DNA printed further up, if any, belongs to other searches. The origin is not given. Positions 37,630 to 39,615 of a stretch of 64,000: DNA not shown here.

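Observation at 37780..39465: NodU/CmcH-type carbamoyltransferase inside the glycosyltransferase run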

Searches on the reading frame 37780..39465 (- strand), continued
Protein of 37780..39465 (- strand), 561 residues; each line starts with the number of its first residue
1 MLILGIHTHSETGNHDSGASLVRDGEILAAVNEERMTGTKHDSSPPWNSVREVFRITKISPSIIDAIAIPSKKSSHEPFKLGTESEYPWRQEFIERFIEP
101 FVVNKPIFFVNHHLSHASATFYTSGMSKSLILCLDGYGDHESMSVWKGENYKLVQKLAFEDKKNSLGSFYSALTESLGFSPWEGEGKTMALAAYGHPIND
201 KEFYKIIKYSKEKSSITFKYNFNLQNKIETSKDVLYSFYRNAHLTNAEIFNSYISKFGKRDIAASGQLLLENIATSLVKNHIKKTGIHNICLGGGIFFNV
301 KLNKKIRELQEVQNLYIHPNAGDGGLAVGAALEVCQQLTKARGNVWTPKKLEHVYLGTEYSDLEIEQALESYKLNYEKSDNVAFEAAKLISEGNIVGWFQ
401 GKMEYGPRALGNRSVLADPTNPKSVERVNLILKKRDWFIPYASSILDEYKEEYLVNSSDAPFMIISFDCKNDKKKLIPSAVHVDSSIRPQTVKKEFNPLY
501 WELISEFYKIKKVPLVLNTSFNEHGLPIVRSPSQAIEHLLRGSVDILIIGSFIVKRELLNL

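Call 66: search_dna_similar(query=window:37780-39465:-, collection=plasmids, mode=protein, max_rows=12)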
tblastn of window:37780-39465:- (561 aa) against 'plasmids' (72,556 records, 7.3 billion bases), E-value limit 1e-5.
Records with a match: 474; places in all: 772; records where one place covers at least 80% of the query: 378.
Best place of each record, by identity: <60% 474.
By first word of the organism name: Ralstonia 133; Rhizobium 48; Burkholderia 48; Sinorhizobium 47; Streptomyces 46; Bacillus 19; Bradyrhizobium 17; Deinococcus 15; Paraburkholderia 10; Ensifer 8; and 46 more.
By predicted mobility (MOB-suite, as given by PLSDB): non-mobilizable 206; mobilizable 150; conjugative 118.
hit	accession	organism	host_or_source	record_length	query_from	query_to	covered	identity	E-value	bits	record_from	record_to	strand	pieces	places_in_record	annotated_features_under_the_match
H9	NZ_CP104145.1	Rhizobium sullae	Sulla coronaria,cell culture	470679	12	561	98%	33.7%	9e-77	272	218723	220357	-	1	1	carbamoyltransferase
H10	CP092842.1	Bradyrhizobium sp. 62B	Arachis hypogaea L.,cell ...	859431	10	558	98%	33.6%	2e-74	265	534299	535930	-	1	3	carbamoyltransferase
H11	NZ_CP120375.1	Sinorhizobium garamanticum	Argyrolobium uniflorum,Cell culture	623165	1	561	100%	32.9%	3e-74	265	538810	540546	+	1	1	carbamoyltransferase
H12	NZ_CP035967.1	Bacillus mycoides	cell culture,soil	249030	1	554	99%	33.3%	2e-69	251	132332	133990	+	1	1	carbamoyltransferase C-terminal domain-containing protein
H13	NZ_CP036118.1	Bacillus mycoides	cell culture,soil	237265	1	554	99%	33.3%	2e-69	250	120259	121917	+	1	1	carbamoyltransferase C-terminal domain-containing protein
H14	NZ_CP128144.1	Bacillus mycoides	bacterial isolate,field soil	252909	1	554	99%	33.3%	1e-68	248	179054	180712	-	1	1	carbamoyltransferase C-terminal domain-containing protein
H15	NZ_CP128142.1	Bacillus mycoides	bacterial isolate,field soil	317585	1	554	99%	33.3%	1e-68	248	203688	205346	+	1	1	carbamoyltransferase C-terminal domain-containing protein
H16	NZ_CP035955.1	Bacillus mycoides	cell culture,soil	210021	1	554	99%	33.3%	2e-68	247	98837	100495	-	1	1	carbamoyltransferase C-terminal domain-containing protein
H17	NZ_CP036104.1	Bacillus mycoides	cell culture,soil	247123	1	554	99%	33.3%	2e-68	247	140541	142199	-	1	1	carbamoyltransferase C-terminal domain-containing protein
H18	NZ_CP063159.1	Bacillus cereus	-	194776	15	554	96%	34.1%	1e-69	251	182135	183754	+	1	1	carbamoyltransferase C-terminal domain-containing protein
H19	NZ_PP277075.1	Bacillus cereus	-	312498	1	554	99%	33.2%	3e-69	249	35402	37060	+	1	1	carbamoyltransferase C-terminal domain-containing protein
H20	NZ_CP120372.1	Sinorhizobium numidicum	Argyrolobium uniflorum,Cell culture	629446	1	561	100%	32.7%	7e-74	263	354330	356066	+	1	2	carbamoyltransferase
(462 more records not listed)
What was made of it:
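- Closest known: NodU / NolO. Same: Rhizobial plasmid homologues are about 33% identical (call 66).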

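Call 67: get_annotated_region(hit=H12, flank=9000)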
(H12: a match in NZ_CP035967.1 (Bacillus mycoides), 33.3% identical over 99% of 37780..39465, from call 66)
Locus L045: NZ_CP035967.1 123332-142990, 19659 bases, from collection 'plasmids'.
description: Bacillus mycoides strain BPN09/1 plasmid p249
organism: Bacillus mycoides (NCBI taxid 1405)
taxonomy: Bacteria; Bacillota; Bacilli; Bacillales; Bacillaceae; Bacillus; Bacillus mycoides
host: -; source: cell culture,soil; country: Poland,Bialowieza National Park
typing (MOB-suite, as given by PLSDB): conjugative; replicon rep_cluster_1869; relaxase MOBP; mating-pair formation MPF_T
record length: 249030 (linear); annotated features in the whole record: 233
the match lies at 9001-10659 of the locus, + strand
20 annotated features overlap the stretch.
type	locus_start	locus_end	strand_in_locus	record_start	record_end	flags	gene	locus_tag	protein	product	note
CDS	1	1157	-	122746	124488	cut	-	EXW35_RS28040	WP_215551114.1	site-specific integrase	GO:0015074 - DNA integration [Evidence IEA]; GO:0006310 - DNA recombination [Evidence IEA]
CDS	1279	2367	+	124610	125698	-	-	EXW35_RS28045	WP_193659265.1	phosphotransferase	-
CDS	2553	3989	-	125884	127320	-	-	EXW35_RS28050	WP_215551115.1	IS4 family transposase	-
CDS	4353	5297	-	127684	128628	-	-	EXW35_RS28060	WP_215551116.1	acetyl-CoA carboxylase carboxyltransferase subunit alpha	GO:0006633 - fatty acid biosynthetic process [Evidence IEA]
CDS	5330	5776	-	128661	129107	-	-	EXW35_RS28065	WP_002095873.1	MarR family transcriptional regulator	GO:0006355 - regulation of DNA-templated transcription [Evidence IEA]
CDS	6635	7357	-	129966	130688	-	-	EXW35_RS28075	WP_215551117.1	IS6 family transposase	-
CDS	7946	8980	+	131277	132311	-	-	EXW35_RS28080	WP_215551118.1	bis-aminopropyl spermidine synthase family protein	-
CDS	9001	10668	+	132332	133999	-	-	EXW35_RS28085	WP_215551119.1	carbamoyltransferase C-terminal domain-containing protein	-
CDS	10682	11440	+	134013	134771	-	-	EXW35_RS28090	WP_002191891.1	DUF5591 domain-containing protein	-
CDS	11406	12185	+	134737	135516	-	-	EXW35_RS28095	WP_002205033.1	glycosyltransferase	-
CDS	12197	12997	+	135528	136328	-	-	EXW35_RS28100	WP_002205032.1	class I SAM-dependent methyltransferase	-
CDS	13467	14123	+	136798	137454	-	-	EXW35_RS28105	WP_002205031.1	PIG-L family deacetylase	-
CDS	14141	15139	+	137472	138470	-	-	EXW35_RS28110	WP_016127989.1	ATP-binding cassette domain-containing protein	-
CDS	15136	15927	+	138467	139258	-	-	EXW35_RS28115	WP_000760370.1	ABC-2 family transporter protein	-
CDS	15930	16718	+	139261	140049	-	-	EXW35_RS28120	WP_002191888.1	ABC-2 family transporter protein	-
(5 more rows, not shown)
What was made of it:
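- A Bacillus mycoides plasmid homologue sits in a queCDE/folE deazapurine cluster rather than a glycan cluster (call 67). A Bacillus plasmid homologue lies in a deazapurine (queCDE-folE) cluster with ABC exporters (call 67).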
